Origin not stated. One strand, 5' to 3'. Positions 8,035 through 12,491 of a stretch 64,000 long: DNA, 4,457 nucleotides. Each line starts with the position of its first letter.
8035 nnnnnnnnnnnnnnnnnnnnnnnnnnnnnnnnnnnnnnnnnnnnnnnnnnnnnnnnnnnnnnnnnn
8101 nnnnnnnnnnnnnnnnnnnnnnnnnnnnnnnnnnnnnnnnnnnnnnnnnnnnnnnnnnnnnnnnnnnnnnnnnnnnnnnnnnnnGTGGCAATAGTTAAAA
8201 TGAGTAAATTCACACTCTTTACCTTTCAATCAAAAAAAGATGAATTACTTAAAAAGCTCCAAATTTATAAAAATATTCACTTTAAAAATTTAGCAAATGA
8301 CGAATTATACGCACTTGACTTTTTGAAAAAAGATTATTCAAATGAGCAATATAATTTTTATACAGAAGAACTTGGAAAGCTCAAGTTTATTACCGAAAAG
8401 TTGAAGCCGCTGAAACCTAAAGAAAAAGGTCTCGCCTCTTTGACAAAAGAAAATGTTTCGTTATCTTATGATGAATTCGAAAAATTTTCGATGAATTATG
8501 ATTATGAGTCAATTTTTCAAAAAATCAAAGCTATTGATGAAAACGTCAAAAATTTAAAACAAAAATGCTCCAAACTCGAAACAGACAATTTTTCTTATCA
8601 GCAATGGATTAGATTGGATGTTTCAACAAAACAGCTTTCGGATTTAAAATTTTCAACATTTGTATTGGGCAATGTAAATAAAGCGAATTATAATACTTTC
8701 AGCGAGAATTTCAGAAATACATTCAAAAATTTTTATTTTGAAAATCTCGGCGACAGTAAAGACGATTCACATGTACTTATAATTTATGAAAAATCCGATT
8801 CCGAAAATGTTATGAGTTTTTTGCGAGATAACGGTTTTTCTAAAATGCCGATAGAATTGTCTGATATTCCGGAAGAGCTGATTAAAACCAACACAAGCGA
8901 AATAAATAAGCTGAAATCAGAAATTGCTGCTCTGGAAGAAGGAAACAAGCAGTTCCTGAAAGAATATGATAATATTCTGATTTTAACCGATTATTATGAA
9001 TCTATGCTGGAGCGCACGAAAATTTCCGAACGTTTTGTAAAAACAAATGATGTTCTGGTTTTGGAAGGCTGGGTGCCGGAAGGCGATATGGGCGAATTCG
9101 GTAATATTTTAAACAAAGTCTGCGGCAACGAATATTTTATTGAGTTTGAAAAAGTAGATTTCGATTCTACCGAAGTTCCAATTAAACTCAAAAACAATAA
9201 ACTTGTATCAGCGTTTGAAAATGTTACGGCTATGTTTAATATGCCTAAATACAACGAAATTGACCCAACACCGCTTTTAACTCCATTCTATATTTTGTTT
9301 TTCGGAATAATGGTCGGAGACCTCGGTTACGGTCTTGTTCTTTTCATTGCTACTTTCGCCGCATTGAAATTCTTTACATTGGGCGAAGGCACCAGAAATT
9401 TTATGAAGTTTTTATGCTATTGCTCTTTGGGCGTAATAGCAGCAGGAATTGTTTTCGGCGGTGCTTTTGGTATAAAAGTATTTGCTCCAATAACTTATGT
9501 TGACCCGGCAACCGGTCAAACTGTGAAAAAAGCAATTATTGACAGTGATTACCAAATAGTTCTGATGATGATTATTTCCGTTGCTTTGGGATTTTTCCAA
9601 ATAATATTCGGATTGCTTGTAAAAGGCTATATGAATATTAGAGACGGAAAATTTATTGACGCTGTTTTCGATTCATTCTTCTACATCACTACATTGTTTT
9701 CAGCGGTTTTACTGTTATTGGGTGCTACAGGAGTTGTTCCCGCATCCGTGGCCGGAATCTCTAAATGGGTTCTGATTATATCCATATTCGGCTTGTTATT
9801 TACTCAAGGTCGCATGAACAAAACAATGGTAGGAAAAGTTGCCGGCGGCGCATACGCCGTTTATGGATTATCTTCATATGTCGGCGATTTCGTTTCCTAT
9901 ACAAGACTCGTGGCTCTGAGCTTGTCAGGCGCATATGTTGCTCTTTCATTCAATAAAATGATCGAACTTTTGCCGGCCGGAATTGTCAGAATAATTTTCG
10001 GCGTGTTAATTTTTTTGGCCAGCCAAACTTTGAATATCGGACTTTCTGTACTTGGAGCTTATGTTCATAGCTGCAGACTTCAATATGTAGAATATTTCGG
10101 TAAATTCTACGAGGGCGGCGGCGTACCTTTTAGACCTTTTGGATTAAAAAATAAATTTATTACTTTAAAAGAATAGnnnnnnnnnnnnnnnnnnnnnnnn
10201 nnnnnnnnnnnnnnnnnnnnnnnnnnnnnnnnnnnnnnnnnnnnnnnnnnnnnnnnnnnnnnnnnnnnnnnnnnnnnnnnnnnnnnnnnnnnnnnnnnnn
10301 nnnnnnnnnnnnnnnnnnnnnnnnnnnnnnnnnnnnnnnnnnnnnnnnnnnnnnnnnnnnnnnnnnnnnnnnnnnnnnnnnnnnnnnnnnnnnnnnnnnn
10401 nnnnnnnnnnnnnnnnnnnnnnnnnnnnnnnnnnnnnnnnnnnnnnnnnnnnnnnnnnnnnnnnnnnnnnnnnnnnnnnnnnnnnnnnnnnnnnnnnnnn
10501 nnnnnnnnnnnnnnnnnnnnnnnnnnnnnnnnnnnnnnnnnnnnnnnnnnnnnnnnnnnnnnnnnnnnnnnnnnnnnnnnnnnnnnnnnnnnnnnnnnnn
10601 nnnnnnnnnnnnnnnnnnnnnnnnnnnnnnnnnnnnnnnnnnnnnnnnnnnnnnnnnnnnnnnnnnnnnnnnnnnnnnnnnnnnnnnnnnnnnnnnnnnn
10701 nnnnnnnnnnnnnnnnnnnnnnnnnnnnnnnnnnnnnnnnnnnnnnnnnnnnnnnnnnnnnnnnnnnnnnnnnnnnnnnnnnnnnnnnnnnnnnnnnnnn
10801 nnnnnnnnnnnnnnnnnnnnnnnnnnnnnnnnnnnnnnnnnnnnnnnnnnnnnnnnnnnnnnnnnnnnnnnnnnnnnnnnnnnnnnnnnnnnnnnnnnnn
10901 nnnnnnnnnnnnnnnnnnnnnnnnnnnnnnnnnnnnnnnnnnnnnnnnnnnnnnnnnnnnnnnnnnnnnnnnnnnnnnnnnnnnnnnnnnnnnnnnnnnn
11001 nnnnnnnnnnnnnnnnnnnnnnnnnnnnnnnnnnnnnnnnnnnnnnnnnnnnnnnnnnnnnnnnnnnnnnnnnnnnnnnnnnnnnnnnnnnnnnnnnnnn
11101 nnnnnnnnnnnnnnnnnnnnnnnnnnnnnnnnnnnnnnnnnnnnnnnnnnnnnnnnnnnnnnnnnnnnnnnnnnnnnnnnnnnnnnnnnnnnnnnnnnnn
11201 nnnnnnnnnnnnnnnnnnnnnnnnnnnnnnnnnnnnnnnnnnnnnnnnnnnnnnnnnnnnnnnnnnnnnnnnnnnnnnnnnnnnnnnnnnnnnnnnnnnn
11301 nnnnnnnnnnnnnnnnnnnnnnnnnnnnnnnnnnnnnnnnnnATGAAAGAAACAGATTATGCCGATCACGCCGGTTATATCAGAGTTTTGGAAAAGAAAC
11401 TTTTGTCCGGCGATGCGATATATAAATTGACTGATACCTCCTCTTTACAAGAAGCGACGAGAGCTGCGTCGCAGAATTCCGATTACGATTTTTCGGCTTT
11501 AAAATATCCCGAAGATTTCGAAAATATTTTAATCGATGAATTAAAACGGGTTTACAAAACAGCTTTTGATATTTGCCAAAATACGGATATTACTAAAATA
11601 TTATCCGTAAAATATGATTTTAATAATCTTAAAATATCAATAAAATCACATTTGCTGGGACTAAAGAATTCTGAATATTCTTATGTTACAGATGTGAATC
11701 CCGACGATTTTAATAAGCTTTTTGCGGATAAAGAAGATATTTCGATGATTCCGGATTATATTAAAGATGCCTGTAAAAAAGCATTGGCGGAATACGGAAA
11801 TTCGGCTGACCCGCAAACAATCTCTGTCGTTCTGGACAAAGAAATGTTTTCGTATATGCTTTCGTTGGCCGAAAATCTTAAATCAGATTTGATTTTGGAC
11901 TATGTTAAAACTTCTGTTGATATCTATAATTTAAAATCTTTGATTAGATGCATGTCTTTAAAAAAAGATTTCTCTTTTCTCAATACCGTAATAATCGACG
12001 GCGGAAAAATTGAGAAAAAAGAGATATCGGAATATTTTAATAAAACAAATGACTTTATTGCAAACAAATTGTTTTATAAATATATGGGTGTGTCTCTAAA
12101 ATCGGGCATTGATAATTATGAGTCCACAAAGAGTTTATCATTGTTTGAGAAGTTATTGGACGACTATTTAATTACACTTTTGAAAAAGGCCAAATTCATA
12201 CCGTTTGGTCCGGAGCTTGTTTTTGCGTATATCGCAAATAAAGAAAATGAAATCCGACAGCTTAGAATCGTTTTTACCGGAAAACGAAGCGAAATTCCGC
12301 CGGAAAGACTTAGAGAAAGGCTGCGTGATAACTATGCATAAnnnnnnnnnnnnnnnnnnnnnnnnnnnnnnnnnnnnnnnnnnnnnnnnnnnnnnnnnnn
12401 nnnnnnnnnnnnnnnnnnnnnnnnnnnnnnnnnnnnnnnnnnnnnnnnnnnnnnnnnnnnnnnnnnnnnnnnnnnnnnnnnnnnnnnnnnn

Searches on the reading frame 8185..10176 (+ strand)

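Call 29: search_protein_families(library=pfam, proteins=[window:8185-10176:+], max_evalue=0.00001)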
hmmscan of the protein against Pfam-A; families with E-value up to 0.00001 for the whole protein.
window:8185-10176:+ (663 aa): 1 family
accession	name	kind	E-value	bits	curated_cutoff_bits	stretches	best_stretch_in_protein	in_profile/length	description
PF01496.24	V_ATPase_I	-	4e-23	81.8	30.7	2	76-392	78-412/815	V-type ATPase 116kDa subunit family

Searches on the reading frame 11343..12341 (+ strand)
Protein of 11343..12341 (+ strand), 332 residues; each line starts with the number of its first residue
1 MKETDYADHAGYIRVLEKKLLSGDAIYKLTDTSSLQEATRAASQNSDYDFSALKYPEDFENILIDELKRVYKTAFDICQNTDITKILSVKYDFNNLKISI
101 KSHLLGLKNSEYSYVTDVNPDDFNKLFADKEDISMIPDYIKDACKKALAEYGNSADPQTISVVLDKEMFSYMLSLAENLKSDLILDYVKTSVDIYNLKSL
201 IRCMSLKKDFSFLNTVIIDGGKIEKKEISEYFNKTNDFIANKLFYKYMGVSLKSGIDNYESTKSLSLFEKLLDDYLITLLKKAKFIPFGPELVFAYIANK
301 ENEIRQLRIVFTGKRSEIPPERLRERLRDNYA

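Call 29: search_protein_families(library=pfam, proteins=[window:11343-12341:+], max_evalue=0.00001)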
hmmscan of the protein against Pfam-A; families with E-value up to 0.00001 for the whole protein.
window:11343-12341:+ (332 aa): 1 family
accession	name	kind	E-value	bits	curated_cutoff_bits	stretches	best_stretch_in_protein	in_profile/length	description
PF01992.21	vATP-synt_AC39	-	4.6e-53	181.2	29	1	11-326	3-339/339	ATP synthase (C/AC39) subunit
